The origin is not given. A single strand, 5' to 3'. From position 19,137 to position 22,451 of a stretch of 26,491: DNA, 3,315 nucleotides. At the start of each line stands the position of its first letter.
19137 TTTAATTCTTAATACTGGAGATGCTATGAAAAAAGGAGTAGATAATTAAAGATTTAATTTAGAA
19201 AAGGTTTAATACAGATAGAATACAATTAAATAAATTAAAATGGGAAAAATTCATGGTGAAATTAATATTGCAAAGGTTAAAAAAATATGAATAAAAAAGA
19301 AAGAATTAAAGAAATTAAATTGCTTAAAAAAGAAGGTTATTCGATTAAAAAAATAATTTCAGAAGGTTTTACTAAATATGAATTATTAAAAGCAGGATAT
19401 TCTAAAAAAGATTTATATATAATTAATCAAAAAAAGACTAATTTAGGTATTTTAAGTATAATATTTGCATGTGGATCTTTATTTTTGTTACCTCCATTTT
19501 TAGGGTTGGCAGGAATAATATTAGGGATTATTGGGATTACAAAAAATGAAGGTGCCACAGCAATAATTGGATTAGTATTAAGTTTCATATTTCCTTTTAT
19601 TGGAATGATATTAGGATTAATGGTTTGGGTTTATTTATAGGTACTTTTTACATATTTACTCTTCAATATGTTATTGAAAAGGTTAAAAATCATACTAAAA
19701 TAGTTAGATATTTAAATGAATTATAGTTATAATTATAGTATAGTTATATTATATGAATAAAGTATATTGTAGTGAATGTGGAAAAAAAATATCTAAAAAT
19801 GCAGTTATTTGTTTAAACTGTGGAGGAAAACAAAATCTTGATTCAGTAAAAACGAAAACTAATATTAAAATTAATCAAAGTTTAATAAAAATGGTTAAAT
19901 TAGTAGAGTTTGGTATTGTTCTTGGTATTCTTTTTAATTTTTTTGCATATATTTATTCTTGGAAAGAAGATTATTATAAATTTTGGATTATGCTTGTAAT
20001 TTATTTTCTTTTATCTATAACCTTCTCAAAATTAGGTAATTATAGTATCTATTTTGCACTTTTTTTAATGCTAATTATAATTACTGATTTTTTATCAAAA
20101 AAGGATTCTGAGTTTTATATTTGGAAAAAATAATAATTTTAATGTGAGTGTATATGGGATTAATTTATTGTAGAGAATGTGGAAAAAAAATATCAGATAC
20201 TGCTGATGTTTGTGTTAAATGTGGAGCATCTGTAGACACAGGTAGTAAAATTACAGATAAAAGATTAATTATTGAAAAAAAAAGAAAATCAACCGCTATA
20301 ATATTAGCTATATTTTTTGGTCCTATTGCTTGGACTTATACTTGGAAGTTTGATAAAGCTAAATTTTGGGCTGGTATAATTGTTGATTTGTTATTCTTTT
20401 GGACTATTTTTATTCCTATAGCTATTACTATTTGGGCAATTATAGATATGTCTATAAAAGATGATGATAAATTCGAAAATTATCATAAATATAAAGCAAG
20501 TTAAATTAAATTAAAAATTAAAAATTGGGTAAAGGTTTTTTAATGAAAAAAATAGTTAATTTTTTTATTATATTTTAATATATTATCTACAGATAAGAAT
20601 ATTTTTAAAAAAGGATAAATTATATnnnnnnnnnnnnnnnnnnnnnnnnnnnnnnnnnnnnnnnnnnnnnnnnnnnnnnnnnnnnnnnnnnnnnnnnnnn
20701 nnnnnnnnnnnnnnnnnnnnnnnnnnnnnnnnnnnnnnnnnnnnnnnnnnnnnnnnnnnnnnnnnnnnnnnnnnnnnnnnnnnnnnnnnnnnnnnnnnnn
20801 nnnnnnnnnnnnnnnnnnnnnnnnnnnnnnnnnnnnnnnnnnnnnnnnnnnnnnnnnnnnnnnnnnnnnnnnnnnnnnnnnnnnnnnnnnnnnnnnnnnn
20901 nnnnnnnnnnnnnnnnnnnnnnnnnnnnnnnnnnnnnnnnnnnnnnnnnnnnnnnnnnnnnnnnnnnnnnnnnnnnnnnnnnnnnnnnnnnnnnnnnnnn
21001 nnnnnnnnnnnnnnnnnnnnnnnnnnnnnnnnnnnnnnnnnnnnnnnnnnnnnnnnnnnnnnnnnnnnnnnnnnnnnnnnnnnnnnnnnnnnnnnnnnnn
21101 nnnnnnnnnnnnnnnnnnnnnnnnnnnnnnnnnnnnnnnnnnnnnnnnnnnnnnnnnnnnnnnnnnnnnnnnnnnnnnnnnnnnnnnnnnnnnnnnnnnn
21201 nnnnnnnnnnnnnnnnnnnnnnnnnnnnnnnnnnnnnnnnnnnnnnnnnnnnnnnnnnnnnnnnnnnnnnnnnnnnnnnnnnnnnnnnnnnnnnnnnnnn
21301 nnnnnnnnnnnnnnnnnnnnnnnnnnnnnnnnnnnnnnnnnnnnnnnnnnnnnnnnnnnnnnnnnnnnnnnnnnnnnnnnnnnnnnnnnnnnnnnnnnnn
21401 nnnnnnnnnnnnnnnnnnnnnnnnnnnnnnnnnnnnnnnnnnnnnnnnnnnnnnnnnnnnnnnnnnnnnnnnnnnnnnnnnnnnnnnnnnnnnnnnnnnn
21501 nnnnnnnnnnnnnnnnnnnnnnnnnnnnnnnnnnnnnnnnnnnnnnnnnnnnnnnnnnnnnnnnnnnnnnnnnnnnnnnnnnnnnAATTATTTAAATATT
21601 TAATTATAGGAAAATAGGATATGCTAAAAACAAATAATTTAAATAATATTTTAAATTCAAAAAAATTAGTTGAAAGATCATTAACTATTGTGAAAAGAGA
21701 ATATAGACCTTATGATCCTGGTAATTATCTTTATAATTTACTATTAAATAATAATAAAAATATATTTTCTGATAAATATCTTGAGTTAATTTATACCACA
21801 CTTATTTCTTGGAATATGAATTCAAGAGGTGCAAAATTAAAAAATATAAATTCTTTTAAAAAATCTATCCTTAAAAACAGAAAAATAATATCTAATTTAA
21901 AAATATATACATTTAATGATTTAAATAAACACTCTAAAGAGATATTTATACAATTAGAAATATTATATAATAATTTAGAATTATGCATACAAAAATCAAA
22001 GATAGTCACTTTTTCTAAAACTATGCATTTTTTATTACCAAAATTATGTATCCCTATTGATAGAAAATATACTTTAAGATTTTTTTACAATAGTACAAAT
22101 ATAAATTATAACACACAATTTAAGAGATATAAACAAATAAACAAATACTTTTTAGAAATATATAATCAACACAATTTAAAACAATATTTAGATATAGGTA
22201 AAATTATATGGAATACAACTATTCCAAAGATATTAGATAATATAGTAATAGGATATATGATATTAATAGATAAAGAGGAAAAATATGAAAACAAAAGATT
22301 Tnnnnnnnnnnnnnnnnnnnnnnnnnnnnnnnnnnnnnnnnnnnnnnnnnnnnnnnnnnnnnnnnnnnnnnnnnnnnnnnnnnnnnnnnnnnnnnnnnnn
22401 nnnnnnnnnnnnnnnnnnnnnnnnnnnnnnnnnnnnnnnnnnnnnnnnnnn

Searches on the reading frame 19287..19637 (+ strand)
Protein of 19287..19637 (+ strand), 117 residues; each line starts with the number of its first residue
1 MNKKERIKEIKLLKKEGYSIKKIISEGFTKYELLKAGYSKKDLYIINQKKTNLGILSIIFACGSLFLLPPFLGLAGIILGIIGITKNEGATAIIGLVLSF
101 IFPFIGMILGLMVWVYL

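Call 12: search_protein_families(library=pfam, proteins=[window:19287-19637:+], max_evalue=0.01)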
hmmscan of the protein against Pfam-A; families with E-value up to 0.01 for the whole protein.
window:19287-19637:+ (117 aa): 1 family
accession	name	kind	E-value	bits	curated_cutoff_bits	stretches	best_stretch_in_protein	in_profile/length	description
PF25296.1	Decapeptide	-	0.00059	20.1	45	1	13-43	7-67/74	Decapeptide repeat region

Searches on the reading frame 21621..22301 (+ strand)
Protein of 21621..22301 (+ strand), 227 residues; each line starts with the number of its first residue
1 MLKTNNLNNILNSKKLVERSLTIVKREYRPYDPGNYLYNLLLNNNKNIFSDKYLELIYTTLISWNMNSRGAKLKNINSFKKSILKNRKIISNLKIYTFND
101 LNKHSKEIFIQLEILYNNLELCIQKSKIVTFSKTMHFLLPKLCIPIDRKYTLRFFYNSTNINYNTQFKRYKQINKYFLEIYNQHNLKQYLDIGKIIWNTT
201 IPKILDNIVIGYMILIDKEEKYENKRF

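Call 7: search_protein_families(library=pfam, proteins=[window:21621-22301:+], max_evalue=1)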
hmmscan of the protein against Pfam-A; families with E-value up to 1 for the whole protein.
window:21621-22301:+ (227 aa): 1 family
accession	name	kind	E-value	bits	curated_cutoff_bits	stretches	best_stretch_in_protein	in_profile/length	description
PF02451.20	Nodulin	-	0.15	12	25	1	114-169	39-94/188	Nodulin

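Call 8: search_protein_families(library=padloc, proteins=[window:21621-22301:+], max_evalue=1)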
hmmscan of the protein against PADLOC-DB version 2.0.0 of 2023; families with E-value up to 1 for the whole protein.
window:21621-22301:+ (227 aa): 0 families

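Call 9: search_protein_families(library=ncbifam, proteins=[window:21621-22301:+], max_evalue=1)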
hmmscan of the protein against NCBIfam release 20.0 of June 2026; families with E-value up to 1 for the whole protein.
window:21621-22301:+ (227 aa): 0 families
